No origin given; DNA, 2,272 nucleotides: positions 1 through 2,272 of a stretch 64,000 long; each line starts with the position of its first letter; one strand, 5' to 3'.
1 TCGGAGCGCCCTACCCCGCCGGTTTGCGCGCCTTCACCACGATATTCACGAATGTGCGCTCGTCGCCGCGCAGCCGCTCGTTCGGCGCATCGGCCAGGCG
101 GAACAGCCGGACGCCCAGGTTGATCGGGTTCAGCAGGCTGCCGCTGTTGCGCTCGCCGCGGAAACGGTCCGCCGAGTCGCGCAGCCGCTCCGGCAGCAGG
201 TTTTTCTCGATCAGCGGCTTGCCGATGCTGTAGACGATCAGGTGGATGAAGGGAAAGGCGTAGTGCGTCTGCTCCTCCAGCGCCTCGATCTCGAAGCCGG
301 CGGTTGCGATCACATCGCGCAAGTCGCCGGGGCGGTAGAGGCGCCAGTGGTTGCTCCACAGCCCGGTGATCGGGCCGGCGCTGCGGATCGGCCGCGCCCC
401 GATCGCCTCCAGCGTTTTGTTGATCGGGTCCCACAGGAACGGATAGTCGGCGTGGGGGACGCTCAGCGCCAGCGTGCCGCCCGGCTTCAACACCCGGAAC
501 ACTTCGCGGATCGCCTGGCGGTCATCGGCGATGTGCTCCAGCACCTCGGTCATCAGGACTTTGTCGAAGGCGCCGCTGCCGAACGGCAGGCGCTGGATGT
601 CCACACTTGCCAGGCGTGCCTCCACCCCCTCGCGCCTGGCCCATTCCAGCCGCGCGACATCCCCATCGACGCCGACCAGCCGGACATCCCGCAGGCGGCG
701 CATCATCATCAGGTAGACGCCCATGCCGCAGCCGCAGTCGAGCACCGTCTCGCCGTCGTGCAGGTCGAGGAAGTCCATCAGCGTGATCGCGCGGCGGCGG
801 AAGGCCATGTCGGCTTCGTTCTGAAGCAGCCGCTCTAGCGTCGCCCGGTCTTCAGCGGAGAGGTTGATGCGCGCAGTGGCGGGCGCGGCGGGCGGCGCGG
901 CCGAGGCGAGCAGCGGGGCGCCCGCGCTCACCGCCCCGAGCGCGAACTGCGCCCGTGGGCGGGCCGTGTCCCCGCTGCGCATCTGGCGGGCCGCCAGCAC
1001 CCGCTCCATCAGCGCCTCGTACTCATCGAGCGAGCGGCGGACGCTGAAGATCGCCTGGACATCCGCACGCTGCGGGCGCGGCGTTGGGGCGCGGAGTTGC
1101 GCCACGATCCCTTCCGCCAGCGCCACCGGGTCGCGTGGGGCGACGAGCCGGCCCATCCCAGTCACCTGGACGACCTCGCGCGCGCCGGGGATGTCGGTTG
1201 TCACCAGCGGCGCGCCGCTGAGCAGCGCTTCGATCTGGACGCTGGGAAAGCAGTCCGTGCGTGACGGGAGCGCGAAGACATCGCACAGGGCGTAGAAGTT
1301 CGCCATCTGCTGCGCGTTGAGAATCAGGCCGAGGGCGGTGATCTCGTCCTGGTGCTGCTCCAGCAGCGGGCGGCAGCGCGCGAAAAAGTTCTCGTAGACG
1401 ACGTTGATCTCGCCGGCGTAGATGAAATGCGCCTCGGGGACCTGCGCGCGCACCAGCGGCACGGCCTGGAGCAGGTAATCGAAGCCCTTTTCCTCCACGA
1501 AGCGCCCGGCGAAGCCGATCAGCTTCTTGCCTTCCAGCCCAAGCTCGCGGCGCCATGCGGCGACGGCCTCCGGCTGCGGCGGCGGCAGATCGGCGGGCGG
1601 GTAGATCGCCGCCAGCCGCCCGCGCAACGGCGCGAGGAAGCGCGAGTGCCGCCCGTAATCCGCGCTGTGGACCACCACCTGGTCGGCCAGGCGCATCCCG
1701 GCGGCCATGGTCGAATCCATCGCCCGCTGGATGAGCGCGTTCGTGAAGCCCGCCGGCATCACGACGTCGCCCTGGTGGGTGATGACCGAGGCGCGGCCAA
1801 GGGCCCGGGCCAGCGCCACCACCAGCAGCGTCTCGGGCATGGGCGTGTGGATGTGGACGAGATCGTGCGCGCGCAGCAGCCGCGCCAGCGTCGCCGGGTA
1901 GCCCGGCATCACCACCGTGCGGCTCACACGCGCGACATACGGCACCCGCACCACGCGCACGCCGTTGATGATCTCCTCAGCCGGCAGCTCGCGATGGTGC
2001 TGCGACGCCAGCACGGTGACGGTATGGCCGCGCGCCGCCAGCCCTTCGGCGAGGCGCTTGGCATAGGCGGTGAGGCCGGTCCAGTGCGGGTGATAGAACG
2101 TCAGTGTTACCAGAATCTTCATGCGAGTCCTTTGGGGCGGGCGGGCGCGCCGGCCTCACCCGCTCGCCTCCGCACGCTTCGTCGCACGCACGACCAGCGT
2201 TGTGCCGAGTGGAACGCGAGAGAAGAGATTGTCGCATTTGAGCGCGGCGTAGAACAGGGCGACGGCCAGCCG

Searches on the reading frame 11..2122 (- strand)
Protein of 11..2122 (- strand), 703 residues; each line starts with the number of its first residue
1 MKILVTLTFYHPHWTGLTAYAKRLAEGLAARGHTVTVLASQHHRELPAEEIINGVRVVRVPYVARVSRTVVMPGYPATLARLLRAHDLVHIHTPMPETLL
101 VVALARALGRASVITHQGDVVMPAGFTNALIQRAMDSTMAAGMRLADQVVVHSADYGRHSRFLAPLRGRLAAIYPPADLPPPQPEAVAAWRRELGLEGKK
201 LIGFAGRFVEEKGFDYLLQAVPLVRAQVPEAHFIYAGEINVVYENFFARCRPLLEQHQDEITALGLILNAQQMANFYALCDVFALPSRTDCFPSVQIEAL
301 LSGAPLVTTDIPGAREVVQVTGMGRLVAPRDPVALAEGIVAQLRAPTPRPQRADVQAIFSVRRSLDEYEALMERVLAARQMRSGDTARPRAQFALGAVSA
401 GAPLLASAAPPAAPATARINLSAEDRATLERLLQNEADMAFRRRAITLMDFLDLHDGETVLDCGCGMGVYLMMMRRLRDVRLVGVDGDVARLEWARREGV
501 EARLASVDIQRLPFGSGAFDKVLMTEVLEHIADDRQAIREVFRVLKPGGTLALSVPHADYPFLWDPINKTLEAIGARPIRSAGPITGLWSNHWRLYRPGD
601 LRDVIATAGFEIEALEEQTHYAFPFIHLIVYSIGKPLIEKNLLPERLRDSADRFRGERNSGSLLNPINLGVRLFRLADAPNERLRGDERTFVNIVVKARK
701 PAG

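Call 32: search_protein_families(library=pfam, proteins=[window:11-2122:-], max_evalue=0.0001)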
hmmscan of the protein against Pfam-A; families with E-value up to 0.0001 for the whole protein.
window:11-2122:- (703 aa): 15 families
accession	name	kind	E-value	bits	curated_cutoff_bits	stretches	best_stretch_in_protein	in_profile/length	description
PF13692.12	Glyco_trans_1_4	-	1.1e-27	97.5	27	1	200-342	2-139/142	Glycosyl transferases group 1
PF00534.26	Glycos_transf_1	-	2.5e-23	82.9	26.4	1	190-345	5-158/172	Glycosyl transferases group 1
PF08241.18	Methyltransf_11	-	9.8e-20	71.4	21.2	1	461-552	1-94/95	Methyltransferase domain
PF13649.12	Methyltransf_25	-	2.7e-17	63.7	27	1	460-549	1-97/97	Methyltransferase domain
PF13579.12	Glyco_trans_4_4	-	3.1e-17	63.8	29.7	1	15-173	1-155/158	Glycosyl transferase 4-like domain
PF13439.12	Glyco_transf_4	-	4.9e-17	62.9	28.5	1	16-179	3-168/170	Glycosyltransferase Family 4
PF13489.12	Methyltransf_23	-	8.3e-16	58.6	27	1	452-614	17-163/164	Methyltransferase domain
PF13847.12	Methyltransf_31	-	1.7e-15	57.4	27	1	455-563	2-119/145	Methyltransferase domain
PF08242.18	Methyltransf_12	-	8.6e-12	46.1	30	1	461-551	1-98/98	Methyltransferase domain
PF20706.3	GT4-conflict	-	5.7e-08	32.6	26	0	198-335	196-328/385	Family 4 Glycosyltransferase in conflict systems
PF07021.18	MetW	-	1e-07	32.2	21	1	455-545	12-102/193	Methionine biosynthesis protein MetW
PF02353.26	CMAS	-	2.4e-07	30.8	27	1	440-553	46-164/273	Mycolic acid cyclopropane synthetase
PF03141.22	Methyltransf_29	-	3.4e-07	29.6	23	1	458-558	119-222/506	Putative S-adenosyl-L-methionine-dependent methyltransferase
PF01209.24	Ubie_methyltran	-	9e-07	28.9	20.1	1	449-552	40-150/233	ubiE/COQ5 methyltransferase family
PF13477.12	Glyco_trans_4_2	-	8.6e-06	26.4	23.4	1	20-121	12-111/139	Glycosyl transferase 4-like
